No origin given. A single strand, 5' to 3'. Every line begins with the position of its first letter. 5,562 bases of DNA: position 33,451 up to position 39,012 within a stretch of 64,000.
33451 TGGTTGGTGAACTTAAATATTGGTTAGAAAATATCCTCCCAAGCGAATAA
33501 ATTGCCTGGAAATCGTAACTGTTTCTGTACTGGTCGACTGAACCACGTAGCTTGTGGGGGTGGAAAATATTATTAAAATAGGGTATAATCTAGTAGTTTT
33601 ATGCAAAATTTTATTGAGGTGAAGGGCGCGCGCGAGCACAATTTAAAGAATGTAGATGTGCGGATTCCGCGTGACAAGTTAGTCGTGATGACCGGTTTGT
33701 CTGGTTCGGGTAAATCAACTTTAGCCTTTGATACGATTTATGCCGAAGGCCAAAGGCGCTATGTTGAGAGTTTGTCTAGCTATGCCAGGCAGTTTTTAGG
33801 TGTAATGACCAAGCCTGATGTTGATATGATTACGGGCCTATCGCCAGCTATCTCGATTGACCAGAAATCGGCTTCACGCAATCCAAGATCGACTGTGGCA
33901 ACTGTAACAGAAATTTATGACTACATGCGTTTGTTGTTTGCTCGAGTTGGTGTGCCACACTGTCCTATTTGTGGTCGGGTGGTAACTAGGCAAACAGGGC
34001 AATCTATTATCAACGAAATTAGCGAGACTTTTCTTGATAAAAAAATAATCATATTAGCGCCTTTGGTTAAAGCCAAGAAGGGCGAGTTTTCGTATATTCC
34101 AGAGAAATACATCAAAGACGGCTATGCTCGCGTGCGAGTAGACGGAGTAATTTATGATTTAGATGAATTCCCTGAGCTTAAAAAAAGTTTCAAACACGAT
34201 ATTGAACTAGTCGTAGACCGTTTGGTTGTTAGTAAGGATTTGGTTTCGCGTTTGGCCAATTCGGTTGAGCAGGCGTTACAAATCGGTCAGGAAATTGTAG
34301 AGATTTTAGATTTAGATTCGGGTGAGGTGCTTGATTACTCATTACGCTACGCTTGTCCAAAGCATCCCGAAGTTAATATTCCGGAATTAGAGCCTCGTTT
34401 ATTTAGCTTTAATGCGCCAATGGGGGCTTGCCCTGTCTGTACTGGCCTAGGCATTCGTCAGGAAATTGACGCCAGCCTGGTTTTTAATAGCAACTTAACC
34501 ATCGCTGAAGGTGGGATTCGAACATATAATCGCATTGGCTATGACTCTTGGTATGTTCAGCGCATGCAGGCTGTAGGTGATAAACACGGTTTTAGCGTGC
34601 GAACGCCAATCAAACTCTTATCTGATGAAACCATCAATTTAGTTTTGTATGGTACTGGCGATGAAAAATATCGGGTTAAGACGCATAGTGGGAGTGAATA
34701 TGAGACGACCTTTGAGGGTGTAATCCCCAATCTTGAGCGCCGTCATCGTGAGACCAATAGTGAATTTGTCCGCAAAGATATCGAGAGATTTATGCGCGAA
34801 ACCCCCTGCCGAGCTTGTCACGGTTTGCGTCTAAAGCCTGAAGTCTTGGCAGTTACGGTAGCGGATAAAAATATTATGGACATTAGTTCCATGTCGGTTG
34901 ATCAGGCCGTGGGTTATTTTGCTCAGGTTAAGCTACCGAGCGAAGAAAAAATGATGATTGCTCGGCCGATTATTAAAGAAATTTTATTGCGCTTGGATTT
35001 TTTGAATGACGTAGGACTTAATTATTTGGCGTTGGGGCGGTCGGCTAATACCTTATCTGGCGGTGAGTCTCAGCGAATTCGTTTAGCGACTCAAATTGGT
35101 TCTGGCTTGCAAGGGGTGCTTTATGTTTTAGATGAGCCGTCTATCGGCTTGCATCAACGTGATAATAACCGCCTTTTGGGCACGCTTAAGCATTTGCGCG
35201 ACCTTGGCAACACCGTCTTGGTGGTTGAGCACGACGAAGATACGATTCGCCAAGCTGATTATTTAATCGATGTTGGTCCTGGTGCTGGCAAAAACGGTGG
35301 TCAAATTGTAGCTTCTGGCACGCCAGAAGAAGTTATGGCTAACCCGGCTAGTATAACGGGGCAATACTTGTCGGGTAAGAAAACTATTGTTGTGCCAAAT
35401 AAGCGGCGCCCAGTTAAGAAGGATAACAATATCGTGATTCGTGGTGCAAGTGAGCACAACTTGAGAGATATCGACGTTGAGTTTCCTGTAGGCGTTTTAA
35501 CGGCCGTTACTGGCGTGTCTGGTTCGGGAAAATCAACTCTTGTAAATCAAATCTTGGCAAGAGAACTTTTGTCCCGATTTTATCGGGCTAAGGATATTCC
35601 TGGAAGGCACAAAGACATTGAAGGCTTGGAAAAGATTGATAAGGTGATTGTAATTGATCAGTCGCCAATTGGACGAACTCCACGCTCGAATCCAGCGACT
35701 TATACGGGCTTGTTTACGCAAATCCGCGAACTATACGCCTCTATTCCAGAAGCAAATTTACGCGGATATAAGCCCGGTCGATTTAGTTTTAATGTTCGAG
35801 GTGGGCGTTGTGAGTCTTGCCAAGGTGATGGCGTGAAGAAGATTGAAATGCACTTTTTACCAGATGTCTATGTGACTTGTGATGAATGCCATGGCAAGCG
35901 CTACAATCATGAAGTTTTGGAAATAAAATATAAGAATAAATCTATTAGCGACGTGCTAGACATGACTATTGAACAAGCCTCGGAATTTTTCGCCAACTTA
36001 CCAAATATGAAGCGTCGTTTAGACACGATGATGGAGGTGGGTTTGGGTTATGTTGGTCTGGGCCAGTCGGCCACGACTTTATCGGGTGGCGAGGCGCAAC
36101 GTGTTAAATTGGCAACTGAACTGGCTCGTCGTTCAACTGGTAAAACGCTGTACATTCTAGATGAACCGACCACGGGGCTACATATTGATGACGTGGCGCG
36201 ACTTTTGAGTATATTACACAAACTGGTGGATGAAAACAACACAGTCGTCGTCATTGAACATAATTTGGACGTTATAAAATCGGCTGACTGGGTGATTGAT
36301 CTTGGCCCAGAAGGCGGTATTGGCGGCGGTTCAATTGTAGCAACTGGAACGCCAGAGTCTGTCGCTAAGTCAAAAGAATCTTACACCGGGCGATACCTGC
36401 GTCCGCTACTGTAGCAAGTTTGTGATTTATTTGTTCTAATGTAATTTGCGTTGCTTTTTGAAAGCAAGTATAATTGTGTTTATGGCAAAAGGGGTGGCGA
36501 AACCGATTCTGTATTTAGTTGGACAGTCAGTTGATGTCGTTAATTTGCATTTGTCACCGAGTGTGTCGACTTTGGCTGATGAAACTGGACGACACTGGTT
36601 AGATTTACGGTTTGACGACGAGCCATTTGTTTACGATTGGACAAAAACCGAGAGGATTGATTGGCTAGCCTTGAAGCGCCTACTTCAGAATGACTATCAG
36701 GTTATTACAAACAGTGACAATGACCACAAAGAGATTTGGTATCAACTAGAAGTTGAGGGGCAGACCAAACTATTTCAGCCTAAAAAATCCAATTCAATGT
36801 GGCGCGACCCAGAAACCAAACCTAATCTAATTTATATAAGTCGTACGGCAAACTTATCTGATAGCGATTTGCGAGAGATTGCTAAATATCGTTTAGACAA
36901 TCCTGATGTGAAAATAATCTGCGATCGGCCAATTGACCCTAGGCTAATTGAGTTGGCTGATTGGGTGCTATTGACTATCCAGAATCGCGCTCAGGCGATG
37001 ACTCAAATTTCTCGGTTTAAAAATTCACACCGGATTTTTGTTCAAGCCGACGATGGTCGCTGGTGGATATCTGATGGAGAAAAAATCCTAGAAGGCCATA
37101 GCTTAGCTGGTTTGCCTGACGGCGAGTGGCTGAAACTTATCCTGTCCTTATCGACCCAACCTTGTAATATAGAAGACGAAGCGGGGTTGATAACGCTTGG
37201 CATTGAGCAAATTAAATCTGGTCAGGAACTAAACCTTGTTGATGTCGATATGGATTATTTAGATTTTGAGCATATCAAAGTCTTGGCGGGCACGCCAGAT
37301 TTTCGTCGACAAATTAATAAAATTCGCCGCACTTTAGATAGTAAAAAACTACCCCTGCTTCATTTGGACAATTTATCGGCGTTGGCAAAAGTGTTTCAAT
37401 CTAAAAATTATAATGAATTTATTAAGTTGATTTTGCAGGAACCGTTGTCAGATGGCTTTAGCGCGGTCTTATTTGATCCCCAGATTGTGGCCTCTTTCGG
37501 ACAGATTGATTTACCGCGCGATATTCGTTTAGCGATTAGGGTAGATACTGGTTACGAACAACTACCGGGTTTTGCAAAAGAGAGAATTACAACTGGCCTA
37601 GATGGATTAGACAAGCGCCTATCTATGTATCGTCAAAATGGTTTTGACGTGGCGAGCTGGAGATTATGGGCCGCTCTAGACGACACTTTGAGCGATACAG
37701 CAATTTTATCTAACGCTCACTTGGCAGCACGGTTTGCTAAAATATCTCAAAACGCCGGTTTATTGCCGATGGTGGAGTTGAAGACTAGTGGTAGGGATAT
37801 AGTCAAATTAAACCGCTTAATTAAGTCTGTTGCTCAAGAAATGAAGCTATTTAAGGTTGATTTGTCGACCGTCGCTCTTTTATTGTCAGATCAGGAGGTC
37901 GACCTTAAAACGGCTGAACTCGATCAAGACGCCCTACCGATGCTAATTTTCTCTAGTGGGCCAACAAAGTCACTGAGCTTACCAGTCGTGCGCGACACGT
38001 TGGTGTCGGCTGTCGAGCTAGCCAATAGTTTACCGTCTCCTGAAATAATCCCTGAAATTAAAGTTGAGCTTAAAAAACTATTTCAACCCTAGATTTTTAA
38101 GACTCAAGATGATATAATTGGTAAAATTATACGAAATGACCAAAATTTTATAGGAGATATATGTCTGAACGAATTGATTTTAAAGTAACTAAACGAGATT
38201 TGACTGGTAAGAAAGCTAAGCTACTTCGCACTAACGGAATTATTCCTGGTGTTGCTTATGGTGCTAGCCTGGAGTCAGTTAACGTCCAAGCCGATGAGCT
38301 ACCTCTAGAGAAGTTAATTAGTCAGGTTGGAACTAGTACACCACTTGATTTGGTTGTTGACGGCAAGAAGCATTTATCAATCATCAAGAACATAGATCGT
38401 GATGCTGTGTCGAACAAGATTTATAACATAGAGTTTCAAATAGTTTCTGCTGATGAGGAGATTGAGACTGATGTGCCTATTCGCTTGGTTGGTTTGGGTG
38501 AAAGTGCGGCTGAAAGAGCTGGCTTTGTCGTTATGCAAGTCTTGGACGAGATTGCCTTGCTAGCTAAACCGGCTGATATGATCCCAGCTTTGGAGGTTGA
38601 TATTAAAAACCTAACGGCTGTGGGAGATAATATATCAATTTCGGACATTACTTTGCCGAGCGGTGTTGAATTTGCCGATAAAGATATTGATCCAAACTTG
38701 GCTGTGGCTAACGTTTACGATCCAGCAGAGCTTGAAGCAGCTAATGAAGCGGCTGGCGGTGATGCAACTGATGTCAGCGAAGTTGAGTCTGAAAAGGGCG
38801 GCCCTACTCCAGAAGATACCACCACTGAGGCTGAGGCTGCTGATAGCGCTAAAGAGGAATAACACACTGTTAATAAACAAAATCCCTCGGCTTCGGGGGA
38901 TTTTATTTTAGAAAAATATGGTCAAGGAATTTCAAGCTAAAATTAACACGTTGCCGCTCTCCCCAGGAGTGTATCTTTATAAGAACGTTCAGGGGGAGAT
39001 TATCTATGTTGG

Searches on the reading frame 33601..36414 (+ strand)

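Call 94: search_protein_families(library=pfam, proteins=[window:33601-36414:+], max_evalue=0.00001)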
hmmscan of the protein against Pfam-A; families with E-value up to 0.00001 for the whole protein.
window:33601-36414:+ (937 aa): 9 families
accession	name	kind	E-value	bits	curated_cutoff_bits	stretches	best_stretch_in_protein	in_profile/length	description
PF17760.6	UvrA_inter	-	5.8e-32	110.2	23.3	1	131-237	1-107/109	UvrA interaction domain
PF17755.6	UvrA_DNA-bind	-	6.7e-28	97.6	23.2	1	293-396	5-110/110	UvrA DNA-binding domain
PF00005.33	ABC_tran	-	5.4e-22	79.3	25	0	802-858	80-137/137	ABC transporter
PF02463.25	SMC_N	-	3.1e-11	43.6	40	0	808-899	135-209/220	RecF/RecN/SMC N terminal domain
PF13555.12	AAA_29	-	2.4e-09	37.2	27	0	627-649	18-40/61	P-loop containing region of AAA domain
PF03193.22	RsgA_GTPase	-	5.7e-07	30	30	0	620-670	96-146/174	RsgA GTPase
PF13191.12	AAA_16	-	1.1e-06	29.7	32.6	0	635-656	28-49/167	AAA ATPase domain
PF13304.12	AAA_21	-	2e-06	28.5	27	0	823-878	234-288/304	AAA domain, putative AbiEii toxin, Type IV TA system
PF13671.12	AAA_33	-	2.2e-06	28.5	27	0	27-42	1-16/143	AAA domain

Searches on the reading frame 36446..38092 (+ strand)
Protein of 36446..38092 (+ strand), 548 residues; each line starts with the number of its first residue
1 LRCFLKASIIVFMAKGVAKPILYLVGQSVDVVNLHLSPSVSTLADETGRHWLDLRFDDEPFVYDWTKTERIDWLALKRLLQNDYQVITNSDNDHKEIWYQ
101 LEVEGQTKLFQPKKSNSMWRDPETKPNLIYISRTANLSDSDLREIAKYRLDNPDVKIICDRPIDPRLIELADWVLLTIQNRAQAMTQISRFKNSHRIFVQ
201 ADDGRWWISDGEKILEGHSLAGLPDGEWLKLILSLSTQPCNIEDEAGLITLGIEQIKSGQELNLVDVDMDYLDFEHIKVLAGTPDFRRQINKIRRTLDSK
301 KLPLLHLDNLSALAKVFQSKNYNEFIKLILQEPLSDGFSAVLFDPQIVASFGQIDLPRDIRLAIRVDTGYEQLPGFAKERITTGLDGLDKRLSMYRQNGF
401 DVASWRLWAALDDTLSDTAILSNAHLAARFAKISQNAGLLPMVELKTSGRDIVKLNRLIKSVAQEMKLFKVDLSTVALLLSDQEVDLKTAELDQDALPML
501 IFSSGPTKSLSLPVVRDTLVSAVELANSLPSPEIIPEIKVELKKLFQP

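Call 94: search_protein_families(library=pfam, proteins=[window:36446-38092:+], max_evalue=0.00001)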
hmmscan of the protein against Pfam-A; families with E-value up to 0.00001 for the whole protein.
window:36446-38092:+ (548 aa): 1 family
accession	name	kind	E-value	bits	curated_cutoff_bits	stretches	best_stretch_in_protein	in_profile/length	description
PF00274.25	Glycolytic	-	3.5e-17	62.7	22.2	1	358-445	87-175/349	Fructose-bisphosphate aldolase class-I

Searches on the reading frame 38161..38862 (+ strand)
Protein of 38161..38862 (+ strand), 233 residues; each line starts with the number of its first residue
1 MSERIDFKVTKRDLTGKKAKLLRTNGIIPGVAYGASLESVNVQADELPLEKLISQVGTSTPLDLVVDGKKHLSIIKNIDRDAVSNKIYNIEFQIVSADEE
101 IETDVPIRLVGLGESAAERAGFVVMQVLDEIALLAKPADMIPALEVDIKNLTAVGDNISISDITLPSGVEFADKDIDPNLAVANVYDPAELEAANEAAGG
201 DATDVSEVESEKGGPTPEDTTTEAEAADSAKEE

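Call 94: search_protein_families(library=pfam, proteins=[window:38161-38862:+], max_evalue=0.00001)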
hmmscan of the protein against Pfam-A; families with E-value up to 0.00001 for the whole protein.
window:38161-38862:+ (233 aa): 2 families
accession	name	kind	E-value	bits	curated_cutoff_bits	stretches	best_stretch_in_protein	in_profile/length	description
PF14693.11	Ribosomal_TL5_C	-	9e-18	64.9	27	1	100-187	1-82/84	Ribosomal protein TL5, C-terminal domain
PF01386.24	Ribosomal_L25p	-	5.2e-15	56.1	23.6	1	8-92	2-82/82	Ribosomal L25p family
